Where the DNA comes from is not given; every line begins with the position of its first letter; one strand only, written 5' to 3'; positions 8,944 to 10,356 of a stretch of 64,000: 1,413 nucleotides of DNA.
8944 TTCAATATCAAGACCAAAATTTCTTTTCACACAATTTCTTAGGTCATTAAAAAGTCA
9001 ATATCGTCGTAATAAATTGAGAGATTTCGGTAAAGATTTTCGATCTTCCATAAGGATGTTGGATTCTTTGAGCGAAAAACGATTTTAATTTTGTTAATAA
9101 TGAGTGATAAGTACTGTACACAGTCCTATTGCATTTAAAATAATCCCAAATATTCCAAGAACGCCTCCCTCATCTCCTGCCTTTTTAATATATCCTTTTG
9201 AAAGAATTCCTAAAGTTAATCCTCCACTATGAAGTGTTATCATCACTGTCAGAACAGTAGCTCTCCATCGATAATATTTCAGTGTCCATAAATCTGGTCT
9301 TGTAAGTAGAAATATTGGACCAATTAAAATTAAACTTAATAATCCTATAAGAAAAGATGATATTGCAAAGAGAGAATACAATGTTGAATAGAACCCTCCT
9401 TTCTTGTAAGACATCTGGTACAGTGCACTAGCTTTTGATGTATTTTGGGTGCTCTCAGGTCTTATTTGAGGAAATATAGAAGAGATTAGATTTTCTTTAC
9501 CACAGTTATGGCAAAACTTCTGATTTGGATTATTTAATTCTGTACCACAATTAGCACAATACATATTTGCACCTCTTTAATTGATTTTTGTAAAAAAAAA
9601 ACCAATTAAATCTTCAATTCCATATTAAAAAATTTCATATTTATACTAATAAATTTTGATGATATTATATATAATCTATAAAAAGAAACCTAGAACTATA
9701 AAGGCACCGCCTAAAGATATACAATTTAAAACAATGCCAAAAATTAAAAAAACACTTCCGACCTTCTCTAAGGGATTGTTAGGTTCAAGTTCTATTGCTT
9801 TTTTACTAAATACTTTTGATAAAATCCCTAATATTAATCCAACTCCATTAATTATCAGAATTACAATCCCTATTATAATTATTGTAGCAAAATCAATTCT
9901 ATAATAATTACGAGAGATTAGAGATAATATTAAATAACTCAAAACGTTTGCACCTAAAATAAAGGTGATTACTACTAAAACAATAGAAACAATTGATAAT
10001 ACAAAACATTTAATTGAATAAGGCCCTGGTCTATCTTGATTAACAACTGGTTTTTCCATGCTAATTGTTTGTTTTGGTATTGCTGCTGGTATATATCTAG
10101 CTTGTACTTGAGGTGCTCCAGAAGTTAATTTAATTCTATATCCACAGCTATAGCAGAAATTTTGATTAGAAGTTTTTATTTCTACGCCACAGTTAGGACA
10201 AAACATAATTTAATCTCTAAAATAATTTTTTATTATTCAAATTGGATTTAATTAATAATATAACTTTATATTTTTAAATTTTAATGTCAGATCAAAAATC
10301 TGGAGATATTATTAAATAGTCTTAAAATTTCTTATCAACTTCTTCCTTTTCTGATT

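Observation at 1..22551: A 22-kb glycan/lipid-modification island unusually dense in radical SAM enzymes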

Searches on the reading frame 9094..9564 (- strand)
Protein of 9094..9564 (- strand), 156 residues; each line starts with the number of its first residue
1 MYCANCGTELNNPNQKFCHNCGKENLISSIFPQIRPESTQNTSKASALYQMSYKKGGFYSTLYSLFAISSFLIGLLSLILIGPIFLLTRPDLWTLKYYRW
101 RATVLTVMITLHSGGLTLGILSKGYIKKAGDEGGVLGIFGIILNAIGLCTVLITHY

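Call 3: search_protein_families(library=pfam, proteins=[window:9094-9564:-])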
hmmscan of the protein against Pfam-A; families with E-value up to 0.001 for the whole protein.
window:9094-9564:- (156 aa): 1 family
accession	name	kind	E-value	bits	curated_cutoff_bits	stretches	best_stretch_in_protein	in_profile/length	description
PF13240.11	Zn_Ribbon_1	-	9.3e-05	22.5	25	1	2-24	1-22/23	zinc-ribbon domain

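Call 10: search_protein_families(library=ncbifam, proteins=[window:9094-9564:-], max_evalue=0.001)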
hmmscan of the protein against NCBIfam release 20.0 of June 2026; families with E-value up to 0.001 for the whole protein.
window:9094-9564:- (156 aa): 0 families

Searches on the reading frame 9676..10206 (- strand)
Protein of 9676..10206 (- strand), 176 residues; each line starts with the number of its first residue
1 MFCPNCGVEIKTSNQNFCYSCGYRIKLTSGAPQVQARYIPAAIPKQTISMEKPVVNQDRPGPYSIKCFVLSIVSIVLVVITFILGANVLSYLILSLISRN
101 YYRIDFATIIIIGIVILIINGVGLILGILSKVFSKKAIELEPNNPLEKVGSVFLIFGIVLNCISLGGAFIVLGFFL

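Call 3: search_protein_families(library=pfam, proteins=[window:9676-10206:-])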
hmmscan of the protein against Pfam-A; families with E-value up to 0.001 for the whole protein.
window:9676-10206:- (176 aa): 2 families
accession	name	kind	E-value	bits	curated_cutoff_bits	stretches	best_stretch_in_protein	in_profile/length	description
PF13240.11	Zn_Ribbon_1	-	8.6e-06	25.8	25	1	2-24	1-22/23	zinc-ribbon domain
PF13248.11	Zn_ribbon_3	-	4.3e-05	23.3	27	1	3-25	5-26/26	zinc-ribbon domain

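Call 10: search_protein_families(library=ncbifam, proteins=[window:9676-10206:-], max_evalue=0.001)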
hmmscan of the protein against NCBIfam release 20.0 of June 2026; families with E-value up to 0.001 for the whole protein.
window:9676-10206:- (176 aa): 0 families

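Call 75: search_protein_families(library=ncbifam, proteins=[window:9676-10206:-], max_evalue=0.01)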
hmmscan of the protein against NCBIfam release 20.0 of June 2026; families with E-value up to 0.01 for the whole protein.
window:9676-10206:- (176 aa): 2 families
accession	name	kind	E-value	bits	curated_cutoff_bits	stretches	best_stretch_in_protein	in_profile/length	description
NF053815.1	teico_TcaA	equivalog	0.0036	16.2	550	1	3-86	4-73/463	membrane-associated protein TcaA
NF001605.0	PRK00398.1-2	equivalog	0.0039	17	63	1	3-25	4-28/43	DNA-directed RNA polymerase subunit P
